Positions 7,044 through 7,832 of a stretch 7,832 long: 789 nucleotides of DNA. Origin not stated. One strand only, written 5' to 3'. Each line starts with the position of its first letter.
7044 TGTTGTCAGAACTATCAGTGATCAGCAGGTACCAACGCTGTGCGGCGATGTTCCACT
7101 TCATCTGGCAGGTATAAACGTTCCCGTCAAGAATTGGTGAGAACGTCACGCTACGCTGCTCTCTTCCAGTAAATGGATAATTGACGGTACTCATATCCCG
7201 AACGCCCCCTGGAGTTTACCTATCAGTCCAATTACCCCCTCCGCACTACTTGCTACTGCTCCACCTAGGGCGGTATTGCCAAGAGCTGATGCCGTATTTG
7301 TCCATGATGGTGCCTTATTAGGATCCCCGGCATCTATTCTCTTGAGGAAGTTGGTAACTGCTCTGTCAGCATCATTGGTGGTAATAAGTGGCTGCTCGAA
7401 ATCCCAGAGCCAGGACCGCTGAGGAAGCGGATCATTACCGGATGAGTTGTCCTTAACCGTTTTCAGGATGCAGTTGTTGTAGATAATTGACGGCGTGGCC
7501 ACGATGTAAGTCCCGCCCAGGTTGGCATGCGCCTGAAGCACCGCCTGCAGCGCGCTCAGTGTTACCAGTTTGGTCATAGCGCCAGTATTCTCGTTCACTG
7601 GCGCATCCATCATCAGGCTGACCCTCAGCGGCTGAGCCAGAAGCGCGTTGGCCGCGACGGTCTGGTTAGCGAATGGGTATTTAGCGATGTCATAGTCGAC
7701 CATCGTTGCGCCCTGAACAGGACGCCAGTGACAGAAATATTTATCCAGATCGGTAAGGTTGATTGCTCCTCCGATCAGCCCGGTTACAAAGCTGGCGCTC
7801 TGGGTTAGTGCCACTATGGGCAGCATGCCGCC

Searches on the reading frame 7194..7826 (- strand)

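Call 58: search_protein_families(library=phrogs, proteins=[window:7194-7826:-], max_evalue=0.001)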
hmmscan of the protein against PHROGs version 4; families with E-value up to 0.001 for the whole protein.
window:7194-7826:- (211 aa): 1 family
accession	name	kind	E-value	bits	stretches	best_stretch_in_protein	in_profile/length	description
phrog_7750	-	unknown function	1.2e-84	284.2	1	1-188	31-219/222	-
